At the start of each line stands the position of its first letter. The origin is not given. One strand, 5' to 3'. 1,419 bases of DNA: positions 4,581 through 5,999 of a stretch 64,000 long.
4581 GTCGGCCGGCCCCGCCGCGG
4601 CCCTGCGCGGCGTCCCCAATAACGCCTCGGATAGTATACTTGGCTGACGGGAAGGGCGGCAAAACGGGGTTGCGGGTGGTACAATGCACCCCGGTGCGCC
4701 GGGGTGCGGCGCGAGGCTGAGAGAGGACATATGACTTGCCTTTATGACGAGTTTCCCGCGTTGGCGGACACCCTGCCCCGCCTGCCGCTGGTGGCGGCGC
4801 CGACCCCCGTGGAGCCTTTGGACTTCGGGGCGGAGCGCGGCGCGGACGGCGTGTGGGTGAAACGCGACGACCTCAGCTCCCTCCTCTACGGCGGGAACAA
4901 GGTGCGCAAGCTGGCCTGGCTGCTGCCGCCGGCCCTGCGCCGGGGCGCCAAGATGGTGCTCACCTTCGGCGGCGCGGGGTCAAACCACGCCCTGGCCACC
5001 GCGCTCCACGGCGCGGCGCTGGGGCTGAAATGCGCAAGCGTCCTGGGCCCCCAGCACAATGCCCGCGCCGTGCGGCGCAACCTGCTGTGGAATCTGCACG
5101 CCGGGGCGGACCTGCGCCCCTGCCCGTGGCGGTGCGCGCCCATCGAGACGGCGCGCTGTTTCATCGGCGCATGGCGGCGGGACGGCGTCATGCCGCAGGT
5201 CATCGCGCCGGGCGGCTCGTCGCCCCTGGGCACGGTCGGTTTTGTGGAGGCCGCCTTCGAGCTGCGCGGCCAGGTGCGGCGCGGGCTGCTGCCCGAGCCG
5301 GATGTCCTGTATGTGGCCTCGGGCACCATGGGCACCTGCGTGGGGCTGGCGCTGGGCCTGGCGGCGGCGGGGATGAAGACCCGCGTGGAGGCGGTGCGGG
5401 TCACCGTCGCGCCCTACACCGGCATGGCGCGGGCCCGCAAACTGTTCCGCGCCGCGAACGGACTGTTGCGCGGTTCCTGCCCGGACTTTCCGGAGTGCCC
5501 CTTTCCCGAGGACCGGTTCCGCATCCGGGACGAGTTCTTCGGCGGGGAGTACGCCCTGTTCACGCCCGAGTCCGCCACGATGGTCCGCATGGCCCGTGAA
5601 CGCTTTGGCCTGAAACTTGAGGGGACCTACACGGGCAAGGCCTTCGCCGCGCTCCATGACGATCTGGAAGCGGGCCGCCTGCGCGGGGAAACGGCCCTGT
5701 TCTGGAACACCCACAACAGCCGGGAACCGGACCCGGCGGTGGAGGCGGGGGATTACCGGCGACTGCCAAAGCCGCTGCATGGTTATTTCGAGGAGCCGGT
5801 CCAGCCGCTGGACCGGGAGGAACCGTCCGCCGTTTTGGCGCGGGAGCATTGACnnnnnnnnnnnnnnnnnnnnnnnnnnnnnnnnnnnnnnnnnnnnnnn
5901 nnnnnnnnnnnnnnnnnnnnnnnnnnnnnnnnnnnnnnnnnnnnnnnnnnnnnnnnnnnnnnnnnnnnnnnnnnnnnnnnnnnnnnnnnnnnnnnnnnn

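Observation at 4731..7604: Tightly coupled operon of an ACC-deaminase-family PLP enzyme, a thioredoxin-like [2Fe-2S] ferredoxin and a sulfatase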

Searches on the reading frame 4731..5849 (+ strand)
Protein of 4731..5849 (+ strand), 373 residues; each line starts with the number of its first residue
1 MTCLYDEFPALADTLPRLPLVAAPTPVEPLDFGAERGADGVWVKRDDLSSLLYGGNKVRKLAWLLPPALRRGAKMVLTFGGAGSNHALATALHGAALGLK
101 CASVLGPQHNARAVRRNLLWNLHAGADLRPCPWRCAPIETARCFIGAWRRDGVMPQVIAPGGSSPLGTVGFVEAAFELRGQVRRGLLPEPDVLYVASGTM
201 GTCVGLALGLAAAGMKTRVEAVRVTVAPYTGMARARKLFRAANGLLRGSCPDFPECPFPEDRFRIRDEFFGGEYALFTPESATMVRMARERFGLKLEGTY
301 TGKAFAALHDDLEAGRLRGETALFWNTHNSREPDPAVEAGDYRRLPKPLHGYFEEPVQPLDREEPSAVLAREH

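Call 3: search_protein_families(library=pfam, proteins=[window:4731-5849:+], max_evalue=0.01)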
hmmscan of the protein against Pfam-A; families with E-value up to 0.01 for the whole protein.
window:4731-5849:+ (373 aa): 1 family
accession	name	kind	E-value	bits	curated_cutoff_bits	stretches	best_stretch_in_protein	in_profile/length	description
PF00291.31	PALP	-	1.2e-27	97.5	35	1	22-325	5-292/295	Pyridoxal-phosphate dependent enzyme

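Call 4: search_protein_families(library=ncbifam, proteins=[window:4731-5849:+], max_evalue=0.01)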
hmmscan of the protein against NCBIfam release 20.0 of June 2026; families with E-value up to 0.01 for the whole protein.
window:4731-5849:+ (373 aa): 9 families
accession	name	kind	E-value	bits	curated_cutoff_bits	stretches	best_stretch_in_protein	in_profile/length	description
TIGR01275.1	ACC_deam_rel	subfamily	8.9e-48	163.2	289.4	1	20-327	3-308/321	pyridoxal phosphate-dependent enzymes, D-cysteine desulfhydrase family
NF052482.1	sulfolyase_CuyA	equivalog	4.2e-44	150.7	450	1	14-327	5-318/332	D-cysteate sulfo-lyase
NF052537.1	CoM_syn_XcbE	exception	5.1e-44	150.8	450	1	12-325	3-312/322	coenzyme M biosynthesis enzyme XcbE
NF010646.0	PRK14045.1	equivalog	4.8e-38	131.3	550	1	10-327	7-312/329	1-aminocyclopropane-1-carboxylate deaminase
NF003030.0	PRK03910.1-3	equivalog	7e-38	130.6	429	1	14-324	12-318/338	D-cysteine desulfhydrase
NF003032.0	PRK03910.1-5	equivalog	2.5e-34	118.9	469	1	14-323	9-312/330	D-cysteine desulfhydrase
NF003029.0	PRK03910.1-1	equivalog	2.1e-32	112.9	610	1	15-324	9-311/328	D-cysteine desulfhydrase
TIGR01274.1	ACC_deam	equivalog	1.6e-23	83.4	392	1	14-321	4-315/337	1-aminocyclopropane-1-carboxylate deaminase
TIGR00263.1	trpB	equivalog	0.00083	18.5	392.45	1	35-128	62-151/385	tryptophan synthase subunit beta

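Call 5: find_homologous_proteins(query=window:4731-5849:+, max_evalue=1e-10)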
Query window:4731-5849:+ (373 aa): 3079 proteins with E <= 1e-10 among 8000 candidates; the best 120 are listed.
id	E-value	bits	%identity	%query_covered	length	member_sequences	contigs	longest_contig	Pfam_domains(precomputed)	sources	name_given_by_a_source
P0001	2.7e-251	851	99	100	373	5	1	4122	PF00291.32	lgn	-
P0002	2.0e-148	512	67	97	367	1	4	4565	PF00291.32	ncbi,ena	-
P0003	7.7e-147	507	67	97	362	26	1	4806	PF00291.32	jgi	-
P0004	2.4e-145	502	67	97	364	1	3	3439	PF00291.32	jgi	jgi:D-cysteine desulfhydrase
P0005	1.7e-141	490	64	97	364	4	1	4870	PF00291.32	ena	-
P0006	8.6e-140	484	65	97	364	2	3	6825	PF00291.32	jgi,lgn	jgi:D-cysteine desulfhydrase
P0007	3.7e-139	482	64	97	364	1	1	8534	PF00291.32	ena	-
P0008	1.8e-138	480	64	97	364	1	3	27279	PF00291.32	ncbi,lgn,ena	-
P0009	3.9e-138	479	64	97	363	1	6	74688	PF00291.32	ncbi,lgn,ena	-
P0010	1.4e-134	467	63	97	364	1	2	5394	PF00291.32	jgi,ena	-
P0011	1.4e-131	457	63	97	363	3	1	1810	PF00291.32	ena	-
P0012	1.4e-131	457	61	97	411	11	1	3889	PF00291.32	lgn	-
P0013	2.6e-120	420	57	97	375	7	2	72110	PF00291.32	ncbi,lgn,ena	-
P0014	4.0e-118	413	59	94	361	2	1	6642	PF00291.32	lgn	-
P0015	7.0e-118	412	58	94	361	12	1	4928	PF00291.32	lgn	-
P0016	1.2e-117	411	58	95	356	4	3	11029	PF00291.32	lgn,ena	-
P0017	4.3e-117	409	57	97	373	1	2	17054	PF00291.32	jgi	jgi:1-aminocyclopropane-1-carboxylate deaminase/D-cysteine desulfhydrase-like pyridoxal-dependent AC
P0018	5.4e-117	409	54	97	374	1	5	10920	PF00291.32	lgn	-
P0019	1.8e-116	407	54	97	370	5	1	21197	PF00291.32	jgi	-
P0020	1.9e-116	407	55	97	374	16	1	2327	PF00291.32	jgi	-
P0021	2.1e-116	407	54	96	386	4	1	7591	PF00291.32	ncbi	-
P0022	3.8e-116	406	54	97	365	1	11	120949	PF00291.32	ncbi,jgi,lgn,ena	-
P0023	4.1e-116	406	54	97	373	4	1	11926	PF00291.32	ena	-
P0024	7.5e-116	405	55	94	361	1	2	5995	PF00291.32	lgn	-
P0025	1.5e-115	404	54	97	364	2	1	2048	PF00291.32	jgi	-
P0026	4.7e-115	403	57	96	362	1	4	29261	PF00291.32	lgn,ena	-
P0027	6.2e-114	399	52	97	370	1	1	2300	PF00291.32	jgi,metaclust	metaclust:\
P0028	6.6e-114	399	56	97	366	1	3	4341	PF00291.32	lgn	-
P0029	7.7e-114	399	54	95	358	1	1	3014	PF00291.32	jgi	-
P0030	1.6e-113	398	55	98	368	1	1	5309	PF00291.32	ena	-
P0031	4.0e-113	396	55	94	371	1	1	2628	PF00291.32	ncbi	-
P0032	4.2e-113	396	54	97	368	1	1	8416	PF00291.32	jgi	-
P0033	1.1e-112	395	54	98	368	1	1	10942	PF00291.32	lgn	-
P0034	4.1e-112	393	53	97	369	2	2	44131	PF00291.32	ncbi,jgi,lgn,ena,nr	ncbi:MAG TPA: pyridoxal-phosphate dependent enzyme [Candidatus Hydrogenedentes bacterium]|nr:pyridox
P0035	7.3e-112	392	57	96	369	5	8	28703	PF00291.32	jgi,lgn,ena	-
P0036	9.0e-112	392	55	96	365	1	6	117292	PF00291.32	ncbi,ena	-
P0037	1.4e-111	391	54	97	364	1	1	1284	PF00291.32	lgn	-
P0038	1.6e-111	391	55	97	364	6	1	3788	PF00291.32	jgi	jgi:D-cysteine desulfhydrase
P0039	1.8e-111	391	55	98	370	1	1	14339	PF00291.32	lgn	-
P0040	2.6e-111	390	55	93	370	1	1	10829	PF00291.32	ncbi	-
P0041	6.0e-111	389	55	96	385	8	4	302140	PF00291.32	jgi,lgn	jgi:D-cysteine desulfhydrase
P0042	6.9e-111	389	56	96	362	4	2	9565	PF00291.32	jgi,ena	-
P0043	9.2e-111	388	54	98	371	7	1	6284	PF00291.32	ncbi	-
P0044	1.2e-110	388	54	97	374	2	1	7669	PF00291.32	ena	-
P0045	2.1e-110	387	54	97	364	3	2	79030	PF00291.32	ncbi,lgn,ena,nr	ncbi:MAG TPA: pyridoxal-phosphate dependent enzyme [Candidatus Hydrogenedentes bacterium]|nr:pyridox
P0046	3.7e-110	386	55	95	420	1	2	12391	PF00291.32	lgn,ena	-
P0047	5.9e-110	386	54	97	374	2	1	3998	PF00291.32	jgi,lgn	jgi:D-cysteine desulfhydrase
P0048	6.7e-110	386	51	97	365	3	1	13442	PF00291.32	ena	-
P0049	7.5e-110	385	55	97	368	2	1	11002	PF00291.32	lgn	-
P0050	7.8e-110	385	54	96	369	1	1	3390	PF00291.32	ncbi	-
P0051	7.8e-110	385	55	97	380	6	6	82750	PF00291.32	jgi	jgi:D-cysteine desulfhydrase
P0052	1.4e-109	385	54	94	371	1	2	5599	PF00291.32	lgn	-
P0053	1.6e-109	384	54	97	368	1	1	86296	PF00291.32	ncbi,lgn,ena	-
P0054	2.1e-109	384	52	97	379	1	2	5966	PF00291.32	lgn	-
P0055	2.4e-109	384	57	93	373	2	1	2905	PF00291.32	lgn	-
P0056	2.5e-109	384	54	97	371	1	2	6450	PF00291.32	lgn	-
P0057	3.0e-109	383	52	95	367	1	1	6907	PF00291.32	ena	-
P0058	4.7e-109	383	55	96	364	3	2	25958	PF00291.32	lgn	-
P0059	5.6e-109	383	54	96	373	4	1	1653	PF00291.32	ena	-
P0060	7.1e-109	382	53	97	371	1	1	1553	PF00291.32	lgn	-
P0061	7.8e-109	382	53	97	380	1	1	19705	PF00291.32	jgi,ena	-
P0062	8.0e-109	382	52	96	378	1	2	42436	PF00291.32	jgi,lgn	-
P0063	8.1e-109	382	54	97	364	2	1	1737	PF00291.32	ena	-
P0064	8.1e-109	382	53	97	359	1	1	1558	PF00291.32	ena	-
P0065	1.9e-108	381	56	94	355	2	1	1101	PF00291.32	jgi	jgi:D-cysteine desulfhydrase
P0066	2.0e-108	381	53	97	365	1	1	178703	PF00291.32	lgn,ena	-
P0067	2.1e-108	381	55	98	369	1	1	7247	PF00291.32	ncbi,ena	-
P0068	2.2e-108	381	56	97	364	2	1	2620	PF00291.32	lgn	-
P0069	4.8e-108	379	52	98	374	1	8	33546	PF00291.32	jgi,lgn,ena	-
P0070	5.2e-108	379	52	97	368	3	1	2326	PF00291.32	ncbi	-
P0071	5.3e-108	379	54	97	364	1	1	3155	PF00291.32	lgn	-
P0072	5.6e-108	379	53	96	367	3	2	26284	PF00291.32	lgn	-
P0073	5.7e-108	379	54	96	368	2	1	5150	PF00291.32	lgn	-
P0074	7.5e-108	379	56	94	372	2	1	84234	PF00291.32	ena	-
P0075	8.7e-108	379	55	97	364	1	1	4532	PF00291.32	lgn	-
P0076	1.0e-107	378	53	96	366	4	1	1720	PF00291.32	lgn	-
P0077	1.3e-107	378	54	96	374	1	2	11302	PF00291.32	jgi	jgi:1-aminocyclopropane-1-carboxylate deaminase/D-cysteine desulfhydrase-like pyridoxal-dependent AC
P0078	1.9e-107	378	54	96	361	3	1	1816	PF00291.32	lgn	-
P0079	2.1e-107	377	52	96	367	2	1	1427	PF00291.32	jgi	jgi:1-aminocyclopropane-1-carboxylate deaminase/D-cysteine desulfhydrase-like pyridoxal-dependent AC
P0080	2.3e-107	377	53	98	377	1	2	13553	PF00291.32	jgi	jgi:D-cysteine desulfhydrase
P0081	2.3e-107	377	54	97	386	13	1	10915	PF00291.32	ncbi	-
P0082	2.7e-107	377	54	97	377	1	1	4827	PF00291.32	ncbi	-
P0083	3.7e-107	377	55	94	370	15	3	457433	PF00291.32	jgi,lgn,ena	-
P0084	4.3e-107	376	55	97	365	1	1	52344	PF00291.32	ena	-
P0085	5.6e-107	376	53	97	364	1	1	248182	PF00291.32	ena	-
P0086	9.4e-107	375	52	97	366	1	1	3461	PF00291.32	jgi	-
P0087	1.0e-106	375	53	97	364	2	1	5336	PF00291.32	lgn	-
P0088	1.5e-106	375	54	97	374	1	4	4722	PF00291.32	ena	-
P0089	1.9e-106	374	52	96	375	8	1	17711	PF00291.32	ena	-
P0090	2.5e-106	374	51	95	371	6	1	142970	PF00291.32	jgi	jgi:1-aminocyclopropane-1-carboxylate deaminase/D-cysteine desulfhydrase-like pyridoxal-dependent AC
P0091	3.4e-106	373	51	97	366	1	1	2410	PF00291.32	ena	-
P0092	3.5e-106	373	52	96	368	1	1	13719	PF00291.32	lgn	-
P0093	4.3e-106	373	52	97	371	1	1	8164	PF00291.32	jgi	-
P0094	5.8e-106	373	53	97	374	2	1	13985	PF00291.32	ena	-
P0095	1.1e-105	372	51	97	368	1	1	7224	PF00291.32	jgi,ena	-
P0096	1.1e-105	372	54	98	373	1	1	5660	PF00291.32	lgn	-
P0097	1.2e-105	372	53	98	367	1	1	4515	PF00291.32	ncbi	-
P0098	2.0e-105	371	53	96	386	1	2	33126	PF00291.32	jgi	jgi:D-cysteine desulfhydrase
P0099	2.7e-105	370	53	96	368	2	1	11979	PF00291.32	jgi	jgi:D-cysteine desulfhydrase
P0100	2.9e-105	370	53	97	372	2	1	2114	PF00291.32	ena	-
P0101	3.1e-105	370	52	97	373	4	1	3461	PF00291.32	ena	-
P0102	3.7e-105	370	52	97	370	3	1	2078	PF00291.32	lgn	-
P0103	3.8e-105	370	52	97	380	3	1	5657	PF00291.32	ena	-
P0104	5.4e-105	369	53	96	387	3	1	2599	PF00291.32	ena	-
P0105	5.4e-105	369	53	97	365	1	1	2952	PF00291.32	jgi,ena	-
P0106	8.5e-105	369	54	97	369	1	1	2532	PF00291.32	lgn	-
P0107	1.2e-104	368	55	97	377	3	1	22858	PF00291.32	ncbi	ncbi:MAG: 1-aminocyclopropane-1-carboxylate deaminase/D-cysteine desulfhydrase [Candidatus Hydrogene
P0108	1.3e-104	368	54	93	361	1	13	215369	PF00291.32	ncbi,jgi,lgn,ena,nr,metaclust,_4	ncbi:MAG: pyridoxal-phosphate dependent enzyme [Candidatus Hydrogenedentes bacterium]|jgi:1-aminocyc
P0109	1.6e-104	368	52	97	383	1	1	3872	PF00291.32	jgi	jgi:D-cysteine desulfhydrase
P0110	1.7e-104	368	53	97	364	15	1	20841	PF00291.32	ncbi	-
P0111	2.0e-104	368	52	97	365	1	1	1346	PF00291.32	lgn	-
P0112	2.0e-104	368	54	93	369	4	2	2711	PF00291.32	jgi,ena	-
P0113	3.8e-104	367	54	95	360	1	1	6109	PF00291.32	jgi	-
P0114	4.5e-104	366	52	97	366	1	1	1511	PF00291.32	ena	-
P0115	5.1e-104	366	51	97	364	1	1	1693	PF00291.32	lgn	-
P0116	7.4e-104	366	50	97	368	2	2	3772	PF00291.32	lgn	-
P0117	8.2e-104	366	52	96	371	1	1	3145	PF00291.32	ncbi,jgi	-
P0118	8.2e-104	366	53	97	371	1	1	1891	PF00291.32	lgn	-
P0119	8.7e-104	365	52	99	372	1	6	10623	PF00291.32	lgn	-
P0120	9.8e-104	365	52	96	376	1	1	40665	PF00291.32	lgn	-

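Call 8: find_related_loci(query=A1, collection=genome_contigs, flank=10000)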
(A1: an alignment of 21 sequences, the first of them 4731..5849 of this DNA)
Query A1 (373 aa) in genome_contigs; peptide patterns used: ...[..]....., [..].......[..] (x = any residue, [..] = any of these).
407 stretches matched a pattern; 385 encode a relative of the query (tblastn E <= 1e-3); the best 80 are kept; 80 distinct loci.
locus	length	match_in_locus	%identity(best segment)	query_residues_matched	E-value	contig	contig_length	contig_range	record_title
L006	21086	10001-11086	64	1-362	2e-139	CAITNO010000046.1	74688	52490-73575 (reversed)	MAG: Candidatus Hydrogenedentes bacterium isolate AlinenLipids_bin-3554 genome assembly, contig: bin-3554:046/159, whole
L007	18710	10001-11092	65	1-363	7e-135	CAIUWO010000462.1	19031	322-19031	MAG: Candidatus Hydrogenedentes bacterium isolate Loclat_bin-18389 genome assembly, contig: bin-18389:0462/1056, whole g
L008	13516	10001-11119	60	1-369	1e-133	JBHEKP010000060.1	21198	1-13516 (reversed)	MAG: Candidatus Hydrogenedentales bacterium isolate bin.207 k141_5183078, whole genome shotgun sequence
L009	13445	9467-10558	64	1-363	3e-133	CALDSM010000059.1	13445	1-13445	MAG TPA_asm: uncultured bacterium isolate SRR3330204_bin.145_CONCOCT_v1.1_MAG genome assembly, contig: ERZ724078.3174, w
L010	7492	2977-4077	63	1-366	2e-127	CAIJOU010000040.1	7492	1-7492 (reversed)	MAG: Candidatus Hydrogenedentes bacterium isolate MJ-2014_bin-0815 genome assembly, contig: bin-0815:040/967, whole geno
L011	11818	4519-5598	67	1-361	7e-124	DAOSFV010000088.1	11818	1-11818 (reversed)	MAG TPA_asm: Candidatus Hydrogenedentota bacterium isolate AMR_MDS_1770 NODE_4578_length_11818_cov_5.824790, whole genom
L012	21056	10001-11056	58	15-363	3e-120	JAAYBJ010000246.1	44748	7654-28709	MAG: Candidatus Hydrogenedentota bacterium isolate AS06rmzACSIP_301 469953_AS06, whole genome shotgun sequence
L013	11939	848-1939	67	1-365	2e-120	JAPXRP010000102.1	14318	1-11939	MAG: Candidatus Hydrogenedentota bacterium isolate binned_ad_9.133 NODE_5651_length_14318_cov_2.194701, whole genome sho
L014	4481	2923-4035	54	1-363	2e-119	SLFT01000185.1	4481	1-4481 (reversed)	MAG: Candidatus Hydrogenedentota bacterium isolate CSSed162cmB_64 CSSed16-2cmB-106056, whole genome shotgun sequence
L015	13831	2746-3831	55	15-373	2e-117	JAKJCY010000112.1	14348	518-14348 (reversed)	MAG: Candidatus Hydrogenedentota bacterium isolate UR.bin34 NODE_112_length_14348_cov_12.630860, whole genome shotgun se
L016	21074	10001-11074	55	4-361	5e-114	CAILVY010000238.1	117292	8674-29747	MAG: Candidatus Hydrogenedentes bacterium isolate LaPlata_bin-1517 genome assembly, contig: bin-1517:238/407, whole geno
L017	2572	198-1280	54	13-370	5e-119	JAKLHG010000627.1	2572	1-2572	MAG: Candidatus Hydrogenedentota bacterium isolate RA.bin58 RA.bin58_627, whole genome shotgun sequence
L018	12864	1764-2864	51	1-365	2e-113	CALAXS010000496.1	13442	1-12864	MAG TPA_asm: uncultured bacterium isolate ERR2206756_bin.59_CONCOCT_v1.1_MAG genome assembly, contig: ERZ887841.2340, wh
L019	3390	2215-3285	54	4-361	2e-114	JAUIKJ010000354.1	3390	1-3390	MAG: Candidatus Hydrogenedentota bacterium isolate Co_bin.356 NODE_165722_length_3390_cov_0.866381, whole genome shotgun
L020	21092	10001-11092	54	4-363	3e-111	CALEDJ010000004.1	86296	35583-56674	MAG: uncultured bacterium isolate N1_Bin_MAXBIN__043_1 genome assembly, contig: c_000000841500, whole genome shotgun seq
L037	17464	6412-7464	55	15-361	1e-104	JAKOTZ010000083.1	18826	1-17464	MAG: Candidatus Hydrogenedentota bacterium isolate CAAI_maxbin.090 k201_694567, whole genome shotgun sequence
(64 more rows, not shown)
